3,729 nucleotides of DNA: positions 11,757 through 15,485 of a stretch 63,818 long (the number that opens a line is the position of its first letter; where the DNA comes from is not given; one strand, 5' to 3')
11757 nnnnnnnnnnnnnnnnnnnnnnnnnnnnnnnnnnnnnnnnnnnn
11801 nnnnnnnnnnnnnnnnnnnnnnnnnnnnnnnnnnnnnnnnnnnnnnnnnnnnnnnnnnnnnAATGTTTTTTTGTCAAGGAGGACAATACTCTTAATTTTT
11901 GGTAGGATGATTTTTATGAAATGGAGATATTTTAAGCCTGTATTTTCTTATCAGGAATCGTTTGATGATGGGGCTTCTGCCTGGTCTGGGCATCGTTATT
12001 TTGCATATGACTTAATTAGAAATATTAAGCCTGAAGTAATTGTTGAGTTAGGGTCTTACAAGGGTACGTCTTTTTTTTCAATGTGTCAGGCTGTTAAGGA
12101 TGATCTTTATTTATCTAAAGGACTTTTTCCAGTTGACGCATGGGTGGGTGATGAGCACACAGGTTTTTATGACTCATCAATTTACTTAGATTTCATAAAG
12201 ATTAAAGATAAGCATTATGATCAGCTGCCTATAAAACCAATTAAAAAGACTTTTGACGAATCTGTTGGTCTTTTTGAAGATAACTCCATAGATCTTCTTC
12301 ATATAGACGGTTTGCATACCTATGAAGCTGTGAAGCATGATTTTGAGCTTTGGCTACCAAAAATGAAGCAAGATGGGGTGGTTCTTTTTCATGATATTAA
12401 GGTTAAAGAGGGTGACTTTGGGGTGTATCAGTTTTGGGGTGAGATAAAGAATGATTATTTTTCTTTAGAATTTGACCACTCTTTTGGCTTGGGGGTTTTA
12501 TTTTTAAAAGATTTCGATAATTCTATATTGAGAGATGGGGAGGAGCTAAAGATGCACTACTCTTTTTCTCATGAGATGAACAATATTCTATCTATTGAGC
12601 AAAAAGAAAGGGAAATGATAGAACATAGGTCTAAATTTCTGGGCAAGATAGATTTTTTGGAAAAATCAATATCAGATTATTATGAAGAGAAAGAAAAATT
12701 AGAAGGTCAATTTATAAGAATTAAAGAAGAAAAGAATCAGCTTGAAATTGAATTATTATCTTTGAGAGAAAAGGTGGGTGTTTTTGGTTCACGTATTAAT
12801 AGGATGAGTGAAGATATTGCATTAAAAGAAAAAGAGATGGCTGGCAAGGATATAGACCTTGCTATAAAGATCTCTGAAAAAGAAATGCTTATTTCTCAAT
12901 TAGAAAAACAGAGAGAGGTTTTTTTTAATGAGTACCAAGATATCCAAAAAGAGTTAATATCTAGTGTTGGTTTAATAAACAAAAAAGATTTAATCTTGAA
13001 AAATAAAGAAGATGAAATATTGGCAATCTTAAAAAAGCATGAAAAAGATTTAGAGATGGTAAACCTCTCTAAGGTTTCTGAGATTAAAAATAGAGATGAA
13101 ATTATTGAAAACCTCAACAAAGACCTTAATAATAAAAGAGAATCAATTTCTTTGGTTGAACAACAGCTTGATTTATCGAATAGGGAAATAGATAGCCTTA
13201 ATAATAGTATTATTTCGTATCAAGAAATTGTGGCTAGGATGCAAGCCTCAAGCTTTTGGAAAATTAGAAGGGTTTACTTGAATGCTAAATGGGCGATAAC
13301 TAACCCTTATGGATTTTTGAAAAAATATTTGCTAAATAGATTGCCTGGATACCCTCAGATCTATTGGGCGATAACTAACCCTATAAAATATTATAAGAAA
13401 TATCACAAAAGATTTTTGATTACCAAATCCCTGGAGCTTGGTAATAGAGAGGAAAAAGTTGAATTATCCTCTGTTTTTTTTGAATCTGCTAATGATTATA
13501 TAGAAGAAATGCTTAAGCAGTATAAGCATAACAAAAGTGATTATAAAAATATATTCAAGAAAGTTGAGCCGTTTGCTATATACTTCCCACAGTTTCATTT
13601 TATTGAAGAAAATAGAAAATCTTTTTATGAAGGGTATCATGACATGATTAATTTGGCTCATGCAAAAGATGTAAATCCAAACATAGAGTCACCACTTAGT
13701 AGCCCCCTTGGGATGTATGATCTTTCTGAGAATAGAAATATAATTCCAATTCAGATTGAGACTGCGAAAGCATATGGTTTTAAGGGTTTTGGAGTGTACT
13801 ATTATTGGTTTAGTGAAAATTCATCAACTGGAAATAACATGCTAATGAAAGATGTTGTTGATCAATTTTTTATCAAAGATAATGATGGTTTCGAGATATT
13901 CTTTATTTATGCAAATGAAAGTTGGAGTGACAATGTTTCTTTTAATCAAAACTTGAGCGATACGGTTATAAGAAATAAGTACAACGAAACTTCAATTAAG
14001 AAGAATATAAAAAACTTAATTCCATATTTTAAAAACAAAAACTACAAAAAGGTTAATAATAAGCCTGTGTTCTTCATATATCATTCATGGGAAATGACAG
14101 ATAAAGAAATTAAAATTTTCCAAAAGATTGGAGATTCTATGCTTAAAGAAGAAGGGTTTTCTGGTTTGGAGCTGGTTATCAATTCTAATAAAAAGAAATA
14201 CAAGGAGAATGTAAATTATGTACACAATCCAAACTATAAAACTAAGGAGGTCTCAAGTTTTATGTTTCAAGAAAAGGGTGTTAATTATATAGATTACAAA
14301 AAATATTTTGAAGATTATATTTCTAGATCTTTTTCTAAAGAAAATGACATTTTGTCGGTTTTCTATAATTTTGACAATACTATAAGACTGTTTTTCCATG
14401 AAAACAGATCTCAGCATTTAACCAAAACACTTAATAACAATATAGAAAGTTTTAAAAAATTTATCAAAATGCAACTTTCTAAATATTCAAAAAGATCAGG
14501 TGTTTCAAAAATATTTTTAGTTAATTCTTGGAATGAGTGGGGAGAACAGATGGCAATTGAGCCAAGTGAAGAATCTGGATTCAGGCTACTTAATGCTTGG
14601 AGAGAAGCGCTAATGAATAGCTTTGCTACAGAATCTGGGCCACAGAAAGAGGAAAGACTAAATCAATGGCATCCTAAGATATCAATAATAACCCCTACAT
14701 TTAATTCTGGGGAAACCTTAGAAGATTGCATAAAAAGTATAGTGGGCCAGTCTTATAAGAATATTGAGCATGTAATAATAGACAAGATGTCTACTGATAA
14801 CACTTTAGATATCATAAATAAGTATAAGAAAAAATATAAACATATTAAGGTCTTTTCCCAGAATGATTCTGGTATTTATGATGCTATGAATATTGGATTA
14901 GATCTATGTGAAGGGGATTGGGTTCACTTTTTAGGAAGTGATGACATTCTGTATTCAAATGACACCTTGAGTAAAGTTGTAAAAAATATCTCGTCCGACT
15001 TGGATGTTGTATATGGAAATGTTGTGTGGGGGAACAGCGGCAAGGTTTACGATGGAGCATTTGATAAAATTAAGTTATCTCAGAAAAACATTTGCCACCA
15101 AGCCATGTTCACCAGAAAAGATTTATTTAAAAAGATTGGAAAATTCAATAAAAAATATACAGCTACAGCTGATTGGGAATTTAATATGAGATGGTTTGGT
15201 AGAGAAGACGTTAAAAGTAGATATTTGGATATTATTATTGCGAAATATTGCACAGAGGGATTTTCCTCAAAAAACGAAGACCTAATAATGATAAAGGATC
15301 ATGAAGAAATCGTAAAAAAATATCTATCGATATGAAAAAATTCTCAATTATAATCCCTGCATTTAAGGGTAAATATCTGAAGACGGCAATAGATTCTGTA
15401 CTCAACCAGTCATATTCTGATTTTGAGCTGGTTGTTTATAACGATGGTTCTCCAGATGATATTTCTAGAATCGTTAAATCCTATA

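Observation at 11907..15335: Single 1142-aa polypeptide combining a methyltransferase, a ~230-aa coiled coil and two glycosyltransferase modules, consistent with a terminator-ruler-polymerase design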

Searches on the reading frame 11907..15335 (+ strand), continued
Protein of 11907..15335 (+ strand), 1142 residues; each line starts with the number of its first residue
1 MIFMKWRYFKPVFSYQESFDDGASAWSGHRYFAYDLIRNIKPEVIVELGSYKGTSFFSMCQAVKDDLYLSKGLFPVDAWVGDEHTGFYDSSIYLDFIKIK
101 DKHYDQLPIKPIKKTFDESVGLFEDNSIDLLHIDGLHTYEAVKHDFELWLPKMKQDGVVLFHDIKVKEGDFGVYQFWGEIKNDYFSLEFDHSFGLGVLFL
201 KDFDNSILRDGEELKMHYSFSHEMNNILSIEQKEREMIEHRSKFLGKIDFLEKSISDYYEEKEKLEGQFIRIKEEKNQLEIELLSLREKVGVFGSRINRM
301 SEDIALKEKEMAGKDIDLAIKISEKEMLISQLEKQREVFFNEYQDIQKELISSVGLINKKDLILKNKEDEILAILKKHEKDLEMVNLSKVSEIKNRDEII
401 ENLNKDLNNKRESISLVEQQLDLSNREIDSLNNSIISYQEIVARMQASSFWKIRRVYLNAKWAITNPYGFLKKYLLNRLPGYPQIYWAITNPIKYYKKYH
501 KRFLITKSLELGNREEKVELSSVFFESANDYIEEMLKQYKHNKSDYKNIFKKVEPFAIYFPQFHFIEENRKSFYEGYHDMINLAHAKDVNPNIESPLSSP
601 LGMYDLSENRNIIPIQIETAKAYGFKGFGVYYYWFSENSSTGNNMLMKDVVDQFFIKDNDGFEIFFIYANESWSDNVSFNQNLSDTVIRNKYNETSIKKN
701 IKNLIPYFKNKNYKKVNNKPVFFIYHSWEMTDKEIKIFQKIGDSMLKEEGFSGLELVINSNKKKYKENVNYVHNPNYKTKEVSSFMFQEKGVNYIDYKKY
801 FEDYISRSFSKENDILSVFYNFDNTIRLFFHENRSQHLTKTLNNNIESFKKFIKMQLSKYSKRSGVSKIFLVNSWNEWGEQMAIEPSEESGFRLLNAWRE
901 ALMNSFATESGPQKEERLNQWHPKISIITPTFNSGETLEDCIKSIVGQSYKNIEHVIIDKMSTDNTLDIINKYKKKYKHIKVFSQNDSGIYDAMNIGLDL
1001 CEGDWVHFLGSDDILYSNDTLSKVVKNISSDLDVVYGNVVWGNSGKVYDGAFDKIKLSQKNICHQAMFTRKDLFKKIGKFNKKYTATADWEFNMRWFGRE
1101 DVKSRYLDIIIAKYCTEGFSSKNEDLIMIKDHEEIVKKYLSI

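Call 36: predict_structure(alignment_id=A1)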
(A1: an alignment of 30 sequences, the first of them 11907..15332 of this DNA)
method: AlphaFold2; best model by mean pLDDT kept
length: 1142 residues; sequences in the alignment: 30
mean_pLDDT: 69.9   pTM: 0.44
mean pLDDT of the five models: 69.9, 68.5, 68.5, 65.8, 65.2
residues with pLDDT >= 90: 211; 70-90: 421; 50-70: 291; < 50: 219
segments of 3 or more residues with pLDDT < 50: 1-3, 289-302, 311-313, 352-362, 472-527, 766-769, 910-921, 1026-1055, 1057-1096, 1098-1129
pLDDT, mean of each block of 10 residues (from residue 1): 66 89 86 93 95 93 87 91 72 93 95 94 97 85 95 96 87 91 93 93 68 87 77 73 73 75 79 78 56 39 52 53 71 74 64 48 58 64 58 65 75 73 76 78 72 73 61 36 31 34 31 34 48 77 88 89 70 59 65 59 66 86 93 77 76 88 89 64 65 89 94 93 81 88 97 84 50 54 74 77 68 67 61 64 79 83 64 72 56 84 75 40 73 75 74 82 80 87 68 76 70 60 52 36 34 45 42 34 37 46 43 38 43 52 47
secondary structure, 60 per line:
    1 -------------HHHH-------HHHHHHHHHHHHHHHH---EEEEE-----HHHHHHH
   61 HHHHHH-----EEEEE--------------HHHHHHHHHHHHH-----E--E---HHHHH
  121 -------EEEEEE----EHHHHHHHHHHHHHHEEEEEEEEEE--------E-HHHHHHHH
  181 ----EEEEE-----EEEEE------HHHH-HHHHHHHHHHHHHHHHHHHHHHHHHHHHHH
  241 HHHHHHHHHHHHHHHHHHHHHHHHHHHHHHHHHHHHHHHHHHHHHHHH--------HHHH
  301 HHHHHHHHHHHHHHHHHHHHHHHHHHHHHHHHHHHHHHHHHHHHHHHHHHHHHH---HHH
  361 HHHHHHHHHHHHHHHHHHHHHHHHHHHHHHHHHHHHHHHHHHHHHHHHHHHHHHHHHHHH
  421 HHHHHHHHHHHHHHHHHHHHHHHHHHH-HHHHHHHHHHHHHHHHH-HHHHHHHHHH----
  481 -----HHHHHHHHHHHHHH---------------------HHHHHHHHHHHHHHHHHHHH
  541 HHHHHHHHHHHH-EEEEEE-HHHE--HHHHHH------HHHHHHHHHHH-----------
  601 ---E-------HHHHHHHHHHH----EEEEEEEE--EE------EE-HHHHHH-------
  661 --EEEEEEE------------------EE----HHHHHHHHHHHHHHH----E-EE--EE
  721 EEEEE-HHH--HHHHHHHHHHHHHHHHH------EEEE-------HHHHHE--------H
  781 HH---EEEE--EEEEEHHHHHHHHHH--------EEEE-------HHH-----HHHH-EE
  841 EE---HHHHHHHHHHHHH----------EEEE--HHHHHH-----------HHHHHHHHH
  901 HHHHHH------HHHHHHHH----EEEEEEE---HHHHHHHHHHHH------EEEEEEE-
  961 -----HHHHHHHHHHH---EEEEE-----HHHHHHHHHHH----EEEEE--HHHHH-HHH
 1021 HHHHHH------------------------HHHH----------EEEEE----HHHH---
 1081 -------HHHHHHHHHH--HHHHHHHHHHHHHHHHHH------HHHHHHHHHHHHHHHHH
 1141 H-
elements in order (helices of 4 or more, strands of 3 or more residues): H14-17 H25-40 E44-48 H54-66 E72-76 H91-103 H116-120 E128-133 H139-152 E153-162 H173-180 E185-189 E195-199 H206-209 H211-288 H297-354 H358-447 H449-465 H467-476 H486-499 H521-552 E554-559 H567-572 H579-589 H612-622 E627-634 H648-653 E663-669 H694-708 E719-725 H732-748 E755-758 H766-770 E786-789 E792-796 H797-806 E815-818 H834-837 E839-842 H846-858 E869-872 H875-880 H892-906 H913-920 E925-931 H935-946 E953-959 H966-976 E980-984 H990-1000 E1005-1009 H1012-1016 H1018-1026 H1051-1054 E1065-1069 H1074-1077 H1088-1097 H1100-1117 H1124-1141
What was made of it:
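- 13566..14606 (+): WbsX-type (PF14307) module, residues 554-900, with alternating strand/helix pattern. Putative sugar-adding module; activity unproven. DSSP pattern (call 36).
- Checked: AlphaFold2 predicts helices 211-288, 297-354 and 358-447 (call 36).
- Confidence in the coil is only moderate (pLDDT 50-79, call 36), and no dedicated coiled-coil predictor was available. The second half of the GT2 module is poorly modelled (call 36). The domain has an alternating strand/helix pattern (call 36).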

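Call 39: fold_search(model_id=the predicted structure, library=pdb)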
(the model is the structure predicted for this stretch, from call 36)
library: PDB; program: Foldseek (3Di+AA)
matches with E <= 10: 1489; with E <= 0.001: 293
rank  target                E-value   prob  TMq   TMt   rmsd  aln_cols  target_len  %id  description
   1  6g80_M                4.9e-08  1.00  0.14  0.65   3.1       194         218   20  Structure of Mycobacterium hassiacum MeT1 from orthorhombic crystals. (released 2019-01-16)
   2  6g80_A                1.7e-07  1.00  0.13  0.64   4.2       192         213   20  Structure of Mycobacterium hassiacum MeT1 from orthorhombic crystals. (released 2019-01-16)
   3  8xe5_D                1.7e-07  1.00  0.13  0.56   3.3       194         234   13  norbelladine 4'-O-methyltransferase complexed with Mg, SAH, and 3,4-dihydroxybenzaldehyde (released 2024-08-07)
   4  8zfw_A                2.0e-07  1.00  0.13  0.56   3.4       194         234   13  norbelladine 4'-O-methyltransferase S52T Y186F complexed with Mg and SAH (released 2024-08-07)
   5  8z8p_D                2.1e-07  1.00  0.12  0.53   4.2       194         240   13  norbelladine 4'-O-methyltransferase S52M variant complexed with Mg and SAH (released 2024-08-07)
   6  8xe4_A                2.2e-07  1.00  0.13  0.53   3.6       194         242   13  norbelladine 4'-O-methyltransferase complexed with Mg, SAH, and norbelladine (released 2024-08-07)
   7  8z8p_B                2.3e-07  1.00  0.13  0.53   3.8       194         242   13  norbelladine 4'-O-methyltransferase S52M variant complexed with Mg and SAH (released 2024-08-07)
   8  8z8o_A                2.7e-07  1.00  0.13  0.56   3.3       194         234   13  norbelladine 4'-O-methyltransferase Y186F complexed with Mg and SAH (released 2024-08-07)
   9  8xe4_D                2.7e-07  1.00  0.13  0.55   3.5       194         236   13  norbelladine 4'-O-methyltransferase complexed with Mg, SAH, and norbelladine (released 2024-08-07)
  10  8z8o_B                3.1e-07  1.00  0.13  0.54   3.7       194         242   13  norbelladine 4'-O-methyltransferase Y186F complexed with Mg and SAH (released 2024-08-07)
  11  8xe0_B                3.4e-07  1.00  0.13  0.57   4.1       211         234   12  O-methyltransferase from Lycoris longituba M52W variant complexed with Mg, SAH, and 3,4-dihydroxybenzaldehyde (released 2024-08-07)
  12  6g7d                  3.6e-07  1.00  0.12  0.56   3.7       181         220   23  Structure of MeT1 from Mycobacterium hassiacum in complex with SAM and glycerol. (released 2019-01-16)
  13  3tr6                  4.0e-07  1.00  0.15  0.67   3.9       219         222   11  Structure of a O-methyltransferase from Coxiella burnetii (released 2011-09-28)
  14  8xe2_B                4.0e-07  1.00  0.13  0.54   3.6       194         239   12  O-methyltransferase from Lycoris longituba D230A variant complexed with Mg, SAH, and 3,4-dihydroxybenzaldehyde (released 2024-08-07)
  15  8xe0_A                4.8e-07  1.00  0.13  0.54   3.7       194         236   12  O-methyltransferase from Lycoris longituba M52W variant complexed with Mg, SAH, and 3,4-dihydroxybenzaldehyde (released 2024-08-07)
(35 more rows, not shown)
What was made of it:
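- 11907..12521 (+): N-terminal Methyltransf_24 (MeT1/CmcI-like, cation-dependent O-methyltransferase) head, residues 1-205. Proposed chain-capping domain. Foldseek best match MeT1, E 5e-8 (call 39).
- On Methyltransf_24 / CmcI / MeT1-like cation-dependent class I O-methyltransferases: Foldseek probability is 1.00 (call 39).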

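Call 58: find_related_loci(query=A1, collection=genome_contigs, flank=8000)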
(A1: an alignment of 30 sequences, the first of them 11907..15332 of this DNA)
Query A1 (1142 aa) in genome_contigs; peptide patterns used: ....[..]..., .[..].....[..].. (x = any residue, [..] = any of these).
600 stretches matched a pattern (row limit reached: there are more); 587 encode a relative of the query (tblastn E <= 1e-3); the best 80 are kept; 80 distinct loci.
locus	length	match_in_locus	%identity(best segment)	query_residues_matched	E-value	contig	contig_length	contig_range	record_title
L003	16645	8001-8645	56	4-220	4e-68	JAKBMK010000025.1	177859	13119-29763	MAG: bacterium isolate FK3.bin58 NODE_87_length_177859_cov_1.853802, whole genome shotgun sequence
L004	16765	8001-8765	49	4-276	2e-67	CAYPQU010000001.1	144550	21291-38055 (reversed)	MAG TPA_asm: uncultured Candidatus Saccharibacteria bacterium isolate SRP263991_co4_304 genome assembly, contig: NODE_46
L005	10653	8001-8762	48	4-254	1e-66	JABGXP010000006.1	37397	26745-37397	MAG: bacterium isolate SI034_bin78 k141_264261, whole genome shotgun sequence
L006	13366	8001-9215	39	4-405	4e-63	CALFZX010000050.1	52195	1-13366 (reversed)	MAG TPA_asm: uncultured bacterium isolate SRR6007446_bin.20_CONCOCT_v1.1_MAG genome assembly, contig: ERZ724100.235, who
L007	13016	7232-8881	54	6-1095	4e-59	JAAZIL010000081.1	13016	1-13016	MAG: Candidatus Dojkabacteria bacterium isolate AS19jrsBPTG_9 32157_AS19, whole genome shotgun sequence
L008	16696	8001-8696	48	4-233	3e-58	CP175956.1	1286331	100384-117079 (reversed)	MAG: Candidatus Moraniibacteriota bacterium isolate MKparc2 chromosome, complete genome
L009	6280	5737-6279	54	3-184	5e-58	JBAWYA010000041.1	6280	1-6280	MAG: bacterium isolate ELA077 MAG077_41, whole genome shotgun sequence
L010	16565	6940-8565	54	6-1095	4e-58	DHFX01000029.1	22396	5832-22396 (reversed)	MAG TPA_asm: Candidatus Dojkabacteria bacterium UBA4813 UBA4813_contig_3166, whole genome shotgun sequence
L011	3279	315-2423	45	5-1095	4e-58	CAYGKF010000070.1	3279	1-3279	MAG TPA_asm: uncultured Candidatus Saccharibacteria bacterium isolate ERP113451_co4_183 genome assembly, contig: NODE_27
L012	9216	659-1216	56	15-200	4e-57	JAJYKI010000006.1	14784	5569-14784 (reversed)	MAG: bacterium isolate DBS2-1.bin32 NODE_7449_length_14784_cov_1.898956, whole genome shotgun sequence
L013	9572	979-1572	53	6-203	8e-57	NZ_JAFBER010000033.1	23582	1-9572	Scopulibacillus daqui strain DSM 28236 Ga0454060_33, whole genome shotgun sequence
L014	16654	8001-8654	50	4-218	2e-56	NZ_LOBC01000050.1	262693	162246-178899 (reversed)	Bacillus wiedmannii strain FSL W8-0169 NODE_4_length_262693_cov_0.713078_ID_7, whole genome shotgun sequence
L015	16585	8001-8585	52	5-201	4e-56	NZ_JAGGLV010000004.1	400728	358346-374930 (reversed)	Paenibacillus silagei strain DSM 101953 Ga0454155_04, whole genome shotgun sequence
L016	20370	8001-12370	29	19-1114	3e-56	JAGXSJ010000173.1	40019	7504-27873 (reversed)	MAG: Truepera sp. isolate CROMO_A_191 c_000001130556, whole genome shotgun sequence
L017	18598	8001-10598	51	3-1018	3e-55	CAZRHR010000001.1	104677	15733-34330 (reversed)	MAG TPA_asm: uncultured Candidatus Competibacteraceae bacterium isolate SRP319275_co3_2 genome assembly, contig: NODE_30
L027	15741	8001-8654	42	923-1139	3e-54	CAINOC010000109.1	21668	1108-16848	MAG: uncultured Chlorobiaceae bacterium isolate B12_bin-2243 genome assembly, contig: bin-2243:109/120, whole genome sho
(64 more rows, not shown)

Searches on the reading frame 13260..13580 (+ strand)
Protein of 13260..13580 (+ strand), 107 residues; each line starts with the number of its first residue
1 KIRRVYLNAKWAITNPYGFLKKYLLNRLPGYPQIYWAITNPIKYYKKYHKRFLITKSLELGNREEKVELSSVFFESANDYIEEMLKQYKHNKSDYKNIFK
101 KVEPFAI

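Call 29: search_protein_families(library=pfam, proteins=[window:13260-13580:+], max_evalue=5)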
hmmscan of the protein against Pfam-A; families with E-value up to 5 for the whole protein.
window:13260-13580:+ (107 aa): 2 families
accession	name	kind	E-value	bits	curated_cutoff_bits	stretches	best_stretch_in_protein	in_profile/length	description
PF16078.10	2-oxogl_dehyd_N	-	0.045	13.7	27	1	71-92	2-23/41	2-oxoglutarate dehydrogenase N-terminus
PF22164.2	Dark_WHD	-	0.092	13.6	27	1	34-75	23-62/63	Dark, winged-helix domain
